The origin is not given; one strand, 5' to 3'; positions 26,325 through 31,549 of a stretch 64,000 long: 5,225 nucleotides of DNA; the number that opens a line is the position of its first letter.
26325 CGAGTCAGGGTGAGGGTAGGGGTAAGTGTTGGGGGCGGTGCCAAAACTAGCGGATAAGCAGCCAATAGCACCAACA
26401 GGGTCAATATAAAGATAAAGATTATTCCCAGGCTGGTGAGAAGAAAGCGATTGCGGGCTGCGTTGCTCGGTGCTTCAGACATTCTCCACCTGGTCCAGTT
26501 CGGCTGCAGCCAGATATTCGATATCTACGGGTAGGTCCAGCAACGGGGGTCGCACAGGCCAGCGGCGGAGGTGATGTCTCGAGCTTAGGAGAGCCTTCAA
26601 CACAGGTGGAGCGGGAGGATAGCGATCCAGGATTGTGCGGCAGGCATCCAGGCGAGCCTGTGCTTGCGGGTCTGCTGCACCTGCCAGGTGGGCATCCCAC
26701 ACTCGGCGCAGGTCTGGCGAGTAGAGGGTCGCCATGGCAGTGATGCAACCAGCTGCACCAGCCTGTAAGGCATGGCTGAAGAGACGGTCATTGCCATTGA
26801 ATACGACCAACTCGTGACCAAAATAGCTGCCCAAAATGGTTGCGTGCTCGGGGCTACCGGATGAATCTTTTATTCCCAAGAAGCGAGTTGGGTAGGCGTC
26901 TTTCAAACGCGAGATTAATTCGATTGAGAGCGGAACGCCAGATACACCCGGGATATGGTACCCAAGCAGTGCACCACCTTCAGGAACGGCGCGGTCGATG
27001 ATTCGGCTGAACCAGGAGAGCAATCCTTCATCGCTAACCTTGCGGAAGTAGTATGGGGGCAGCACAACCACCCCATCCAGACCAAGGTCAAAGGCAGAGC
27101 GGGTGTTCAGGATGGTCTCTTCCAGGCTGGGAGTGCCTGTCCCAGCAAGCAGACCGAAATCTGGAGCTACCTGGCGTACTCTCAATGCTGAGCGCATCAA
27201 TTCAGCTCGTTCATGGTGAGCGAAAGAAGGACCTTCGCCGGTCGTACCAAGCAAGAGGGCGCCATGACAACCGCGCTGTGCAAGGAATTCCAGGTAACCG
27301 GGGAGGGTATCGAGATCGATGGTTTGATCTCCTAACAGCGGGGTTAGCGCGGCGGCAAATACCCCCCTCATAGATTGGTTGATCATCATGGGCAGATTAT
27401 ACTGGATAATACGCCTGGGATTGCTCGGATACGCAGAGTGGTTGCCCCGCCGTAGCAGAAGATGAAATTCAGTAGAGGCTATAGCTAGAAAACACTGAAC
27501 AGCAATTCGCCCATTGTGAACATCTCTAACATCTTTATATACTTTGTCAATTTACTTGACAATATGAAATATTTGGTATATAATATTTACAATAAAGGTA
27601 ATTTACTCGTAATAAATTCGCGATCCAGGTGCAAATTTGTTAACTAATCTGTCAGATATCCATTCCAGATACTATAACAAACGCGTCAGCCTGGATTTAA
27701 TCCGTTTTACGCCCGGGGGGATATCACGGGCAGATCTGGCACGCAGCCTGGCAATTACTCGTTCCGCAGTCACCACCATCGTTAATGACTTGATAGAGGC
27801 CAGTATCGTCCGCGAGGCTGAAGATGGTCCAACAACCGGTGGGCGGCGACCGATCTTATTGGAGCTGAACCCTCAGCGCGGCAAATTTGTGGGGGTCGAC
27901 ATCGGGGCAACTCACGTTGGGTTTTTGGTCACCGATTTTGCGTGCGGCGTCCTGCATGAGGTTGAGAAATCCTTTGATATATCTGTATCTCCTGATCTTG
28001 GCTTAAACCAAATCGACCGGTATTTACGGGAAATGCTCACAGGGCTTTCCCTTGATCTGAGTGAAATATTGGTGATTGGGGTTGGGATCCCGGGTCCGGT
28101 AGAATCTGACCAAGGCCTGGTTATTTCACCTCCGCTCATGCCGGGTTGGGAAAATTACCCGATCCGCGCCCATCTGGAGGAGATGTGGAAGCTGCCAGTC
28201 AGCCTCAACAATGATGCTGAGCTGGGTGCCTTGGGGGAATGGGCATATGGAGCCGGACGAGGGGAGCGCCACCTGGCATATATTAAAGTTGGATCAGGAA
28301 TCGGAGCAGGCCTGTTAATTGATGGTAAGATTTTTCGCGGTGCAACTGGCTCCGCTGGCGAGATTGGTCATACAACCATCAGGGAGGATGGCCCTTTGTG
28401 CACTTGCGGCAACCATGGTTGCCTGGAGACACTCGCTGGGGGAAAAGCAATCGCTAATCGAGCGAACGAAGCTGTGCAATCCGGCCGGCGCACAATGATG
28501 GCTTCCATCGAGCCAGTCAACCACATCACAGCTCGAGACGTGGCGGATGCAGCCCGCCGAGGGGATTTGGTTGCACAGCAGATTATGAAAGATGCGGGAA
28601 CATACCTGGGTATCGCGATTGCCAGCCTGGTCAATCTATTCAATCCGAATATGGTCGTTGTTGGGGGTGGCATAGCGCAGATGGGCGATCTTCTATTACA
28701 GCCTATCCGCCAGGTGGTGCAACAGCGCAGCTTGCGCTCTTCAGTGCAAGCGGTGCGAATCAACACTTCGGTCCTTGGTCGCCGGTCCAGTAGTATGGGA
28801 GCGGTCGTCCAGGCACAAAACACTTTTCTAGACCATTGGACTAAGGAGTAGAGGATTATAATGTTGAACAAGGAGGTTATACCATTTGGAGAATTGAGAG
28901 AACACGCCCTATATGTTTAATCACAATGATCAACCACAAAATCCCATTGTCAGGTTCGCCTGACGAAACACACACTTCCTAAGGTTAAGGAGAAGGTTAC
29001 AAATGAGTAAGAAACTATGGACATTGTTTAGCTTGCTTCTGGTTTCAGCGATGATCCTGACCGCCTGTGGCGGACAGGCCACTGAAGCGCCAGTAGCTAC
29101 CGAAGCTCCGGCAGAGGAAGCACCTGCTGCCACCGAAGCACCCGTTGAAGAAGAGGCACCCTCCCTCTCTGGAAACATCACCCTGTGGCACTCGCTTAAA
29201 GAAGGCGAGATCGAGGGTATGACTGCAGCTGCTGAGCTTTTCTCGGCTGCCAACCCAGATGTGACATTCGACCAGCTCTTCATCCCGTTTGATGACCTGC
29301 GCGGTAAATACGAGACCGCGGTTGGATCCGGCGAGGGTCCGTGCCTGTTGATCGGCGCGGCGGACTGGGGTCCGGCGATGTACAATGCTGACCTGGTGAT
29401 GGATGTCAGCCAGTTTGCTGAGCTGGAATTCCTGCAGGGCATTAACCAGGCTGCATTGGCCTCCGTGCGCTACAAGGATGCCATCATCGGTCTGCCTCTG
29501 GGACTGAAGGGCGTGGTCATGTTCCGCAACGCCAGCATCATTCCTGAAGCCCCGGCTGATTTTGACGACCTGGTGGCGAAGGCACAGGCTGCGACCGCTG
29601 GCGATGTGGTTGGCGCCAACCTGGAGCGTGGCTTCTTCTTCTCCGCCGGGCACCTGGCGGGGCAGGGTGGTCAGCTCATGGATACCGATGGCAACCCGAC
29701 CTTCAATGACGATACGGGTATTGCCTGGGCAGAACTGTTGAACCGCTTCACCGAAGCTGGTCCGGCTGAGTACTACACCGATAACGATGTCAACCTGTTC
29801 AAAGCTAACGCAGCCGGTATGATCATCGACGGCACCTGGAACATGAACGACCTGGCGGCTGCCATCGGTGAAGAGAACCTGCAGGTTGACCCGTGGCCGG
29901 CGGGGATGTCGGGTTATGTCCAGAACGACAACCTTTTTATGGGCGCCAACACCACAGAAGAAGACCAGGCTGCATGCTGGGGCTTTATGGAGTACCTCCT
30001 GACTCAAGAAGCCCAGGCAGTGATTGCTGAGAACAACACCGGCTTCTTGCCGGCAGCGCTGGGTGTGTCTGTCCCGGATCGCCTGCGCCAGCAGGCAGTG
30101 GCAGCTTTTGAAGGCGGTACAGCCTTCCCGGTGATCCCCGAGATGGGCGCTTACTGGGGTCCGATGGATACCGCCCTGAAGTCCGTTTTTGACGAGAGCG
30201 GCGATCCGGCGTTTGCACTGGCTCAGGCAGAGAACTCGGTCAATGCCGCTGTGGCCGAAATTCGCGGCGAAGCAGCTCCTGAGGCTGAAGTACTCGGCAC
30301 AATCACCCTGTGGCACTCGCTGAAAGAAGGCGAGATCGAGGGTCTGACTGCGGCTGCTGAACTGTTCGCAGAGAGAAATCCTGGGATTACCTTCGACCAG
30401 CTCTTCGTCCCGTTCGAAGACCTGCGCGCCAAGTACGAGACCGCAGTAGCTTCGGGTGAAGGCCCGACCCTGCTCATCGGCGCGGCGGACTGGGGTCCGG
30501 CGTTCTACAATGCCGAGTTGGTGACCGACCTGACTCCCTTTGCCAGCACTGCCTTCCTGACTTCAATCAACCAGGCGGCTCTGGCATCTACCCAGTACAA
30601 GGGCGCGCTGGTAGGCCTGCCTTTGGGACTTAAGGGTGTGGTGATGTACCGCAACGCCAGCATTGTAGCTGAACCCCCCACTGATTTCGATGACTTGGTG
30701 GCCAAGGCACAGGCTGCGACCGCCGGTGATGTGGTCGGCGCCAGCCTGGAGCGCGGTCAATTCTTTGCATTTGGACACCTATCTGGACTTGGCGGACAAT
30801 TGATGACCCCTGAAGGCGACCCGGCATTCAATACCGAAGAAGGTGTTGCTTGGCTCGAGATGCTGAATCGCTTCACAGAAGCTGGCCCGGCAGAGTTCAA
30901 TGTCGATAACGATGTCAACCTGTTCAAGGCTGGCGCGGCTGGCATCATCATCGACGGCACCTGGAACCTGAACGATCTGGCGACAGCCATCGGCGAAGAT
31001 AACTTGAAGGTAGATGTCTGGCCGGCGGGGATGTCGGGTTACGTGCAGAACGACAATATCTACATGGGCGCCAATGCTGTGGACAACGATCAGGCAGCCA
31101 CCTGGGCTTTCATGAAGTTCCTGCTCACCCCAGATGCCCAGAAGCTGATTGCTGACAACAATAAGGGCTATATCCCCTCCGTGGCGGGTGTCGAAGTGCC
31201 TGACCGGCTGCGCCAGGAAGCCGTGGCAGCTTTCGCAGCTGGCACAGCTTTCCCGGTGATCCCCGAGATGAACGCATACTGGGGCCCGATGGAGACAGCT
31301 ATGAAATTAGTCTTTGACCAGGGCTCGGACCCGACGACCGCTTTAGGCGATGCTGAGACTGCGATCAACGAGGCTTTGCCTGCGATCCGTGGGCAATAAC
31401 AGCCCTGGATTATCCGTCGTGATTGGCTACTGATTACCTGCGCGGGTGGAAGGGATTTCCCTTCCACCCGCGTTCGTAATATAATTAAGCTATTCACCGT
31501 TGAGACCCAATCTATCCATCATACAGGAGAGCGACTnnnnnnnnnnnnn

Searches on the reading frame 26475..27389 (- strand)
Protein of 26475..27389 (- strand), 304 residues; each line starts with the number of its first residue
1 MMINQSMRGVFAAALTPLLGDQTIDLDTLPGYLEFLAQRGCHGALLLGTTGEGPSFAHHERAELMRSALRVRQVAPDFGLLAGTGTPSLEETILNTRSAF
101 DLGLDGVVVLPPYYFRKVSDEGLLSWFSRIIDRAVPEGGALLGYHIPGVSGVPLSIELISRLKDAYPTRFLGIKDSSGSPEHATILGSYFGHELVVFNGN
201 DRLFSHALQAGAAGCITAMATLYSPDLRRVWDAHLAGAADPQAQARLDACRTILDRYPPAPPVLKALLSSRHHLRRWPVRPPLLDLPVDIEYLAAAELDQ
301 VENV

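Call 51: search_protein_families(library=pfam, proteins=[window:26475-27389:-], max_evalue=0.0001)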
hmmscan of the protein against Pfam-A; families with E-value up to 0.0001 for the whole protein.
window:26475-27389:- (304 aa): 1 family
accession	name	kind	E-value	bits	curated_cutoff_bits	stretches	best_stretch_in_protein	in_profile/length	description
PF00701.28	DHDPS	-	2.4e-39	135.2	22.1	1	7-286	2-274/289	Dihydrodipicolinate synthetase family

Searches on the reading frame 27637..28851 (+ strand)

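Call 51: search_protein_families(library=pfam, proteins=[window:27637-28851:+], max_evalue=0.0001)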
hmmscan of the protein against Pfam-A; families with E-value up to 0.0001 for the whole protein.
window:27637-28851:+ (404 aa): 2 families
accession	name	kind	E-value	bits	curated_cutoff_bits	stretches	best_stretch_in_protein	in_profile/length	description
PF00480.26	ROK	-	6.7e-66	223.2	22.9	1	85-394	2-292/294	ROK family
PF12802.13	MarR_2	-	4.9e-05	23.8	27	0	22-62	14-54/61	MarR family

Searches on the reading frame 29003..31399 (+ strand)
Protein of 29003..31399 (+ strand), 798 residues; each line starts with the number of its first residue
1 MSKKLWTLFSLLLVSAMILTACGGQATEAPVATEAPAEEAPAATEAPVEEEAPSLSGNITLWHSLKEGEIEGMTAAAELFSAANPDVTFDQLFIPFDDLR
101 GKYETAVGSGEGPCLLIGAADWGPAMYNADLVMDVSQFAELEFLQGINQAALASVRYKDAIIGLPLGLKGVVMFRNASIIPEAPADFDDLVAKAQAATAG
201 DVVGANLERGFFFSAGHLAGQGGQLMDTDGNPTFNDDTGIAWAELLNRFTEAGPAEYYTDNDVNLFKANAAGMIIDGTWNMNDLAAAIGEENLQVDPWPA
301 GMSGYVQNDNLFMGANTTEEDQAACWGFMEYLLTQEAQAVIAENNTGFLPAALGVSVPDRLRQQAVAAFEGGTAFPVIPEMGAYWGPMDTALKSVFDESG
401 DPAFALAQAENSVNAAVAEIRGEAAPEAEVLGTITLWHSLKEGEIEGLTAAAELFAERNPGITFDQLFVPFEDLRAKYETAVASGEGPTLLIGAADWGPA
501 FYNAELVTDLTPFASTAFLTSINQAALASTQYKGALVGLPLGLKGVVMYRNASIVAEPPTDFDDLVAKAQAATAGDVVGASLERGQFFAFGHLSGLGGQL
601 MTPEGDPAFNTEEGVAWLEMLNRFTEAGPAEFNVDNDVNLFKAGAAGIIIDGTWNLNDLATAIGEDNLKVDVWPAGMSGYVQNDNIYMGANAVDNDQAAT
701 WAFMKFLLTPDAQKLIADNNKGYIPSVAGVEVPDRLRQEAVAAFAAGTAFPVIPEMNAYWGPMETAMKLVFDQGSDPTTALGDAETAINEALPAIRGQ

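Call 6: search_protein_families(library=pfam, proteins=[window:29003-31399:+], max_evalue=0.001)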
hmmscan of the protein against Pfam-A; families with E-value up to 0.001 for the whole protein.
window:29003-31399:+ (798 aa): 4 families
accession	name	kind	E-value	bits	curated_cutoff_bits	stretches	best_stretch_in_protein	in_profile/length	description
PF13416.11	SBP_bac_8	-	7e-60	203.6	27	2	451-731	2-266/279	Bacterial extracellular solute-binding protein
PF01547.30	SBP_bac_1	-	4e-40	139.2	26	2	446-714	6-307/307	Bacterial extracellular solute-binding protein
PF13343.11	SBP_bac_6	-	4.3e-05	23.5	24.6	0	672-734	172-226/245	Bacterial extracellular solute-binding protein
PF13531.11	SBP_bac_11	-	0.00067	19.9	25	0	662-718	169-223/227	Bacterial extracellular solute-binding protein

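Call 67: search_protein_families(library=ncbifam, proteins=[window:29003-31399:+], max_evalue=0.00001)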
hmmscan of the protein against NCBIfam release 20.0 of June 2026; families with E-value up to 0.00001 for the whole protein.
window:29003-31399:+ (798 aa): 2 families
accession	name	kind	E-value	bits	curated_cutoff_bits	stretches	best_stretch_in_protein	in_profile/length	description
NF007011.0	PRK09474.1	equivalog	1e-31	110.2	291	2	432-789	31-395/396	maltose/maltodextrin ABC transporter substrate-binding protein MalE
NF053763.1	ABCarbgalBndGanS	equivalog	6.4e-23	81.2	700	2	485-794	89-417/420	galactooligosaccharide ABC transporter substrate-binding protein GanS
